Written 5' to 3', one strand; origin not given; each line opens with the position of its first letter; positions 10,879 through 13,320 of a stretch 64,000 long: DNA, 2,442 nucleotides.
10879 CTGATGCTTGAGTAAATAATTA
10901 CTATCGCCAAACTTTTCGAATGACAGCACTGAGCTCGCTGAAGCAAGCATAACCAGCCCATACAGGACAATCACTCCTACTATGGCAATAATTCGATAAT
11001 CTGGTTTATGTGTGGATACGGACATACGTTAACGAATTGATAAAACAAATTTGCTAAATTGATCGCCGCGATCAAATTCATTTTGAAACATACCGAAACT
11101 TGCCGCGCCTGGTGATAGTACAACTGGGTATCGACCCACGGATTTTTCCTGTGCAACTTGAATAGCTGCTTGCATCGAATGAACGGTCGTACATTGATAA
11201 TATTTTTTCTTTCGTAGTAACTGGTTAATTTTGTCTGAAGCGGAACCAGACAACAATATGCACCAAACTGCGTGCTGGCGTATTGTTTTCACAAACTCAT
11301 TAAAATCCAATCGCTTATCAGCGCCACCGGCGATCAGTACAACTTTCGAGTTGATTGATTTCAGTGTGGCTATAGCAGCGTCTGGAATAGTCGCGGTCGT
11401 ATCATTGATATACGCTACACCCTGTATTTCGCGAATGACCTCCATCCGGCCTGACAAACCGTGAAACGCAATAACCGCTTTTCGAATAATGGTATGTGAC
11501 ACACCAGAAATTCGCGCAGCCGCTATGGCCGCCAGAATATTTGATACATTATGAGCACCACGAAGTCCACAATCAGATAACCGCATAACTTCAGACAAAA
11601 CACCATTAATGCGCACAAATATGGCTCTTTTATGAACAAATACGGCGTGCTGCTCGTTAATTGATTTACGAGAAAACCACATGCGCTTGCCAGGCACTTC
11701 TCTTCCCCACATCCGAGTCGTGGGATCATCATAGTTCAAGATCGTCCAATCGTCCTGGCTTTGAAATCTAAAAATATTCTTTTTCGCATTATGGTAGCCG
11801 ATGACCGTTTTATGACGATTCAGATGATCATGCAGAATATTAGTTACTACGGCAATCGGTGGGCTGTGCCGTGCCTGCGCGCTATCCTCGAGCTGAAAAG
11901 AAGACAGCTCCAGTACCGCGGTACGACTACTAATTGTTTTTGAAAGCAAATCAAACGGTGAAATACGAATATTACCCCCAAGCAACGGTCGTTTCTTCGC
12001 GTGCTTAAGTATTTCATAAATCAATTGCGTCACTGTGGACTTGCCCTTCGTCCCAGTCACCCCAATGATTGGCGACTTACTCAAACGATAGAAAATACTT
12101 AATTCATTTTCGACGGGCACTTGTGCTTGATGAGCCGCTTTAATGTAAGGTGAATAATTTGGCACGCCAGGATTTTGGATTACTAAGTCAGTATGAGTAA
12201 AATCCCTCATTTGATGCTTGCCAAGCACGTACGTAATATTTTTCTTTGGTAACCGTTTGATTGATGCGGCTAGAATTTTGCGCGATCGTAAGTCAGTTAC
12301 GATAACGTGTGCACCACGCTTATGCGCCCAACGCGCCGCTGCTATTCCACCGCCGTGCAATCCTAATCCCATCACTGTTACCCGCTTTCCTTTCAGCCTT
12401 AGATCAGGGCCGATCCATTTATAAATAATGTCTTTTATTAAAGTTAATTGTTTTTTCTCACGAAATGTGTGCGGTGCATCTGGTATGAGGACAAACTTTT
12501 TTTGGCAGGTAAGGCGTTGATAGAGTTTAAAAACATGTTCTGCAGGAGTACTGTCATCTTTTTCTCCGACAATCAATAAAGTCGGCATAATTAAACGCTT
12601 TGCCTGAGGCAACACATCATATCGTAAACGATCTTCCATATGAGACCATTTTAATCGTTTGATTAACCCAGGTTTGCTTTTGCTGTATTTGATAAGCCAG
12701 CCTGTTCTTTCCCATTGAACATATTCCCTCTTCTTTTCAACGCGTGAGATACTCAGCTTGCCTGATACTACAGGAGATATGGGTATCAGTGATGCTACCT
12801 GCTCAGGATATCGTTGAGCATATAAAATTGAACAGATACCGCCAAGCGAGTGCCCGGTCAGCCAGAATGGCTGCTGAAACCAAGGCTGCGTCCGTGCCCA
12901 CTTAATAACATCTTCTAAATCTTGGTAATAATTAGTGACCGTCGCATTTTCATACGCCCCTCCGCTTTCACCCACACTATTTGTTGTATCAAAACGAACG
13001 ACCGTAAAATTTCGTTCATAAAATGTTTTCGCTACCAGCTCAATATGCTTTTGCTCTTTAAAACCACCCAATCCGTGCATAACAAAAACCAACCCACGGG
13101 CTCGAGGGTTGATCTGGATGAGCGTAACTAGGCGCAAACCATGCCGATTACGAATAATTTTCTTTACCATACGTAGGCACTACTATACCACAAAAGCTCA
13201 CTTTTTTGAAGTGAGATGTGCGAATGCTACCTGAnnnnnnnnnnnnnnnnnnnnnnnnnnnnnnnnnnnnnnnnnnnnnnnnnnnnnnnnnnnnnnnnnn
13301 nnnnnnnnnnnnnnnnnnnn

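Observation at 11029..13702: In-frame fusion of an alpha/beta-hydrolase domain to the N-terminus of MurD, plus a NUDIX gene inserted between mraY and murD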

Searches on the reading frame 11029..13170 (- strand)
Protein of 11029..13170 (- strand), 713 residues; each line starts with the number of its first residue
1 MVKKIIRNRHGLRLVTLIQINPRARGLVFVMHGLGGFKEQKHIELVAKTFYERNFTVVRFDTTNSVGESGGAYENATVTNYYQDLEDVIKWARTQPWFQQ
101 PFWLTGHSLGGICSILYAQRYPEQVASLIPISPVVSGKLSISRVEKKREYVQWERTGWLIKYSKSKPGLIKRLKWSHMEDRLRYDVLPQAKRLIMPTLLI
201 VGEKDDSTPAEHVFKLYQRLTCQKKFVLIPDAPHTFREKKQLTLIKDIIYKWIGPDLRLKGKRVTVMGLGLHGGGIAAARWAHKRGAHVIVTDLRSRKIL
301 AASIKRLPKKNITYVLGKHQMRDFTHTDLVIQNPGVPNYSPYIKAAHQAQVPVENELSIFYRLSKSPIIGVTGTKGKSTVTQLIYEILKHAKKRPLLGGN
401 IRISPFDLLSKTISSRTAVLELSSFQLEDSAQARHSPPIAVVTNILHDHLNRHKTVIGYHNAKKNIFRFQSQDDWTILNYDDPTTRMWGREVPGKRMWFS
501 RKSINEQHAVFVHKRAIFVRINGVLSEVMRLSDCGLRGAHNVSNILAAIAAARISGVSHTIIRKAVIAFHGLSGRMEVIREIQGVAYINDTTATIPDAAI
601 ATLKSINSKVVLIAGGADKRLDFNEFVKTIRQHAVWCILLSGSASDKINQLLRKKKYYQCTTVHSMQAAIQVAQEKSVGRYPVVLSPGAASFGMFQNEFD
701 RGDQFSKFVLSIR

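Call 3: search_protein_families(library=pfam, proteins=[window:11029-13170:-], max_evalue=0.01)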
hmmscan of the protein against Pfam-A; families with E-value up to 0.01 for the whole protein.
window:11029-13170:- (713 aa): 16 families
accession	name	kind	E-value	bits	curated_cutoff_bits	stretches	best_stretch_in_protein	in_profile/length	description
PF08245.18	Mur_ligase_M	-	3.7e-29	102.6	24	1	371-552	1-200/200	Mur ligase middle domain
PF12146.15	Hydrolase_4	-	4.2e-20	72.5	27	2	23-145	2-120/239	Serine aminopeptidase, S33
PF00561.26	Abhydrolase_1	-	2.2e-14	54.1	25.8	1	27-133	2-102/245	alpha/beta hydrolase fold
PF21799.2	MurD-like_N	-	1e-11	45.4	27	1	262-353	1-86/88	Mur ligase MurD-like, N-terminal domain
PF02875.26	Mur_ligase_C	-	2.5e-11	44.9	28.4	1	574-680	1-117/127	Mur ligase, glutamate ligase domain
PF02129.25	Peptidase_S15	-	2.1e-10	41.2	23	1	48-138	45-133/262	X-Pro dipeptidyl-peptidase (S15 family)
PF00326.27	Peptidase_S9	-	7.7e-08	32.5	22.6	1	74-252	33-205/213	Prolyl oligopeptidase family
PF20408.4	Abhydrolase_11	-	3.5e-07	30.6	27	1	27-120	4-96/193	Alpha/beta hydrolase domain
PF12697.13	Abhydrolase_6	-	1e-06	30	26.3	1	27-234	1-204/217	Alpha/beta hydrolase family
PF01738.24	DLH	-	3.5e-05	23.9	21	0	73-129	69-125/217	Dienelactone hydrolase family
PF00756.26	Esterase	-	5.4e-05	23.5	22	1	28-150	27-154/251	Putative esterase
PF02089.21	Palm_thioest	-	0.00035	20.8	26.8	1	28-147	2-122/254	Palmitoyl protein thioesterase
PF05448.18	AXE1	-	0.00084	18.6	21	1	184-236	253-305/321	Acetyl xylan esterase (AXE1)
PF01764.32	Lipase_3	-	0.0027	18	22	0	82-122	47-85/140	Lipase (class 3)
PF02273.21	Acyl_transf_2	-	0.0036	17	20.3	0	40-95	43-98/294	Acyl transferase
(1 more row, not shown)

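Call 4: search_protein_families(library=ncbifam, proteins=[window:11029-13170:-], max_evalue=0.01)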
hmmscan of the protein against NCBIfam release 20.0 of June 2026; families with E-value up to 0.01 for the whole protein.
window:11029-13170:- (713 aa): 49 families (the best 25 are shown)
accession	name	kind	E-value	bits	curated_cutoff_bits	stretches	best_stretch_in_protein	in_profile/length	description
TIGR01087.1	murD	equivalog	1.4e-116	390.2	211.95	1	263-709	1-439/441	UDP-N-acetylmuramoyl-L-alanine--D-glutamate ligase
TIGR01082.1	murC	equivalog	3.9e-35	121.8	335.1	1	269-609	5-340/449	UDP-N-acetylmuramate--L-alanine ligase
NF053645.1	pMurC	equivalog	4.4e-33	114.7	560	2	277-486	13-228/492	pseudomurein biosynthesis peptide ligase pMurC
TIGR01085.1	murE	subfamily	8.2e-32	110.7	257.3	2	415-603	156-352/472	UDP-N-acetylmuramyl-tripeptide synthetase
NF001126.0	PRK00139.1-4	equivalog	7.6e-31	107.2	373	2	416-614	173-374/486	UDP-N-acetylmuramoyl-L-alanyl-D-glutamate--2,6-diaminopimelate ligase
TIGR01143.1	murF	subfamily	4.6e-27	95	288.6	1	364-693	72-410/418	UDP-N-acetylmuramoyl-tripeptide--D-alanyl-D-alanine ligase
NF008896.0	PRK11929.1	equivalog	5.6e-27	94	1023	1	365-671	603-930/965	bifunctional UDP-N-acetylmuramoyl-L-alanyl-D-glutamate--2,6-diaminopimelate ligase MurE/UDP-N-acetylmuramoyl-tripeptide--D-alanyl-D-alanine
NF053647.1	pMurD2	equivalog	7.3e-25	87.7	550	2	263-486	2-219/405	pseudomurein biosynthesis peptide ligase pMurD2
NF001123.0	PRK00139.1-1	equivalog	8.1e-25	87.4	586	1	365-607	106-371/493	UDP-N-acetylmuramoyl-L-alanyl-D-glutamate--2,6-diaminopimelate ligase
NF001124.0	PRK00139.1-2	equivalog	1.1e-23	83.8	476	1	356-618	99-387/500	UDP-N-acetylmuramoyl-L-alanyl-D-glutamate--2,6-diaminopimelate ligase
NF053646.1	pMurD1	equivalog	1.8e-21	76.4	610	2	439-613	187-355/465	pseudomurein biosynthesis peptide ligase pMurD1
NF053648.1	pMurE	equivalog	1.5e-17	63.5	600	2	436-607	189-349/464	pseudomurein biosynthesis peptide ligase pMurE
TIGR02068.2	cya_phycin_syn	equivalog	2.7e-16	58.8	850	2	438-588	566-734/862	cyanophycin synthetase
NF010628.0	PRK14022.1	equivalog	8.7e-15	54.4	536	2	419-590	183-346/483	UDP-N-acetylmuramoyl-L-alanyl-D-glutamate--L-lysine ligase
NF011171.0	PRK14573.1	equivalog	9.7e-15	53.5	1015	1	273-610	14-340/809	bifunctional UDP-N-acetylmuramate--L-alanine ligase/D-alanine--D-alanine ligase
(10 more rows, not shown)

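Call 5: find_homologous_proteins(query=window:11029-13170:-, max_evalue=1e-10)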
Query window:11029-13170:- (713 aa): 4439 proteins with E <= 1e-10 among 8000 candidates; the best 120 are listed.
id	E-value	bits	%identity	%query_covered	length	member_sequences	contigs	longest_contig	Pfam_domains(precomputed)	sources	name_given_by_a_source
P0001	0.0e+0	1625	100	100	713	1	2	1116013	PF02129.25,PF00326.28,PF20408.5,PF02875.27,PF08245.19,PF12697.14,PF00561.27,PF12146.16,PF21799.3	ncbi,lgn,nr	ncbi:MAG: UDP-N-acetylmuramoyl-L-alanine--D-glutamate ligase [Candidatus Kerfeldbacteria bacterium]|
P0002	5.5e-282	955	61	99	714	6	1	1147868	PF02129.25,PF00326.28,PF02875.27,PF08245.19,PF12697.14,PF00561.27,PF12146.16,PF21799.3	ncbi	ncbi:MAG: UDP-N-acetylmuramoyl-L-alanine--D-glutamate ligase [Patescibacteria group bacterium]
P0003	3.6e-144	500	53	63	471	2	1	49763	PF02875.27,PF08245.19,PF21799.3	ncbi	-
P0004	3.1e-142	493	50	64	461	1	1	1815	PF02875.27,PF08245.19,PF21799.3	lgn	-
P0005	6.8e-138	479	53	63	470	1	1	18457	PF02875.27,PF08245.19,PF21799.3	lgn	-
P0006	1.6e-131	458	46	64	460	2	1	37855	PF02875.27,PF08245.19,PF21799.3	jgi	jgi:UDP-N-acetylmuramoylalanine--D-glutamate ligase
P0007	1.9e-130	454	46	64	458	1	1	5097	PF02875.27,PF08245.19,PF21799.3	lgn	-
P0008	1.1e-129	452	47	61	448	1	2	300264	PF02875.27,PF08245.19,PF21799.3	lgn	-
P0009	1.4e-129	452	45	64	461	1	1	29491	PF08245.19,PF21799.3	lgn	-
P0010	1.1e-128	449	47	64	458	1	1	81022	PF02875.27,PF08245.19,PF21799.3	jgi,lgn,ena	-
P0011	1.2e-128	448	47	64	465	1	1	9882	PF02875.27,PF08245.19,PF21799.3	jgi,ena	-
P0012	9.0e-127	442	45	64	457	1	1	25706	PF02875.27,PF08245.19,PF21799.3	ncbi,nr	ncbi:UDP-N-acetylmuramoyl-L-alanine--D-glutamate ligase [Patescibacteria group bacterium]|nr:UDP-N-a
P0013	2.1e-126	441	47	64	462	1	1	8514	PF02875.27,PF08245.19,PF21799.3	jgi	jgi:UDP-N-acetylmuramoylalanine--D-glutamate ligase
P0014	1.9e-125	438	46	63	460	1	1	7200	PF02875.27,PF08245.19,PF21799.3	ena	-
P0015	1.9e-125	438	48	64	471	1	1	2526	PF02875.27,PF08245.19,PF21799.3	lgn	-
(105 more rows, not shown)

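Call 8: find_encoding_contigs(protein=P0002, flank=10000, max_places=3)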
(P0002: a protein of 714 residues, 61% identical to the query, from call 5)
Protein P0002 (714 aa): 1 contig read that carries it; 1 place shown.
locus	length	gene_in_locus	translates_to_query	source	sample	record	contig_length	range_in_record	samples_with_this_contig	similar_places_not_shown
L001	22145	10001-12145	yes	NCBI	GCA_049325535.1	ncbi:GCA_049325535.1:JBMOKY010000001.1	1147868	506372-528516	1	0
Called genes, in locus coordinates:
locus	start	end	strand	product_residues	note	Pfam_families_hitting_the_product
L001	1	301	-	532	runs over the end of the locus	PF14341:PilX_N (faint)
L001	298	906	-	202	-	-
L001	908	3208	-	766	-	PF13620:CarboxypepD_reg (weak)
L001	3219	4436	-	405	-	PF28597:T2SSF_N (faint), PF00482:T2SSF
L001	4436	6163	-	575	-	PF05157:MshEN, PF13401:AAA_22 (faint), PF00437:T2SSE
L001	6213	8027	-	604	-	PF02366:PMT (weak), PF13231:PMT_2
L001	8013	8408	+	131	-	-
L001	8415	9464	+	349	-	PF10555:MraY_sig1 (faint), PF00953:Glycos_transf_4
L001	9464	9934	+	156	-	PF00293:NUDIX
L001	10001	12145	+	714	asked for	PF02129:Peptidase_S15, PF12146:Hydrolase_4, PF00326:Peptidase_S9, PF00561:Abhydrolase_1, PF12697:Abhydrolase_6, PF21799:MurD-like_N, PF08245:Mur_ligase_M, PF02875:Mur_ligase_C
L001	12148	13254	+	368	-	PF01098:FTSW_RODA_SPOVE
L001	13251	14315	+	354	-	PF03033:Glyco_transf_28, PF04101:Glyco_tran_28_C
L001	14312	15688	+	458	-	PF01225:Mur_ligase, PF08245:Mur_ligase_M, PF02875:Mur_ligase_C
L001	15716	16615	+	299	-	PF01565:FAD_binding_4, PF02873:MurB_C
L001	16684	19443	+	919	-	PF07517:SecA_DEAD, PF01043:SecA_PP_bind, PF21090:P-loop_SecA, PF07516:SecA_SW, PF02810:SEC-C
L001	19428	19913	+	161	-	PF13527:Acetyltransf_9 (weak), PF00583:Acetyltransf_1, PF13673:Acetyltransf_10 (weak), PF13508:Acetyltransf_7, PF08445:FR47 (weak)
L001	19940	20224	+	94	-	-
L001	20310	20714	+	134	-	-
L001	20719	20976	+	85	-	PF18898:DUF5654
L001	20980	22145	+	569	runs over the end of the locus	PF00999:Na_H_Exchanger, PF02254:TrkA_N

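Call 19: search_protein_representatives(protein=window:11029-13170:-)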
Query: 713 residues. Proteins with E-value up to 0.001 (for the whole library): 35960; up to 1e-10: 18638; up to 1e-30: 7481. The best 150 are listed.
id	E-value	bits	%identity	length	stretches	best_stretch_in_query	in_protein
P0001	0.0e+00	1624.7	100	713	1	1-713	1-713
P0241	1.8e-121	423.0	48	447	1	267-713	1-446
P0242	7.4e-118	411.1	44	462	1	258-711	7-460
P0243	3.8e-115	402.1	46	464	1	259-709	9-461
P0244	9.9e-115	400.8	45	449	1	267-712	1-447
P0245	6.4e-113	394.8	42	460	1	258-709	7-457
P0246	1.6e-111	390.2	46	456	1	258-709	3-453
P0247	8.6e-111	387.7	45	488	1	259-709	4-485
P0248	1.4e-108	380.4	46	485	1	261-708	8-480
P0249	2.9e-108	379.4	43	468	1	260-707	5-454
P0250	3.8e-108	379.0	44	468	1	259-713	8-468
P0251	4.6e-108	378.7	46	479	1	259-708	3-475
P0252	1.3e-107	377.2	43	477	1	251-709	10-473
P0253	2.0e-107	376.6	43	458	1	261-708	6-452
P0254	1.2e-106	374.0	43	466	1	260-709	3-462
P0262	1.4e-103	363.9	42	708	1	259-713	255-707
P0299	3.0e-96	339.7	45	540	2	259-608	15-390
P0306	2.0e-95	336.9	47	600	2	258-507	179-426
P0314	1.3e-94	334.2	42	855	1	259-709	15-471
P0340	2.5e-91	323.4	40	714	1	258-711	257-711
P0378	2.0e-87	310.5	39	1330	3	256-710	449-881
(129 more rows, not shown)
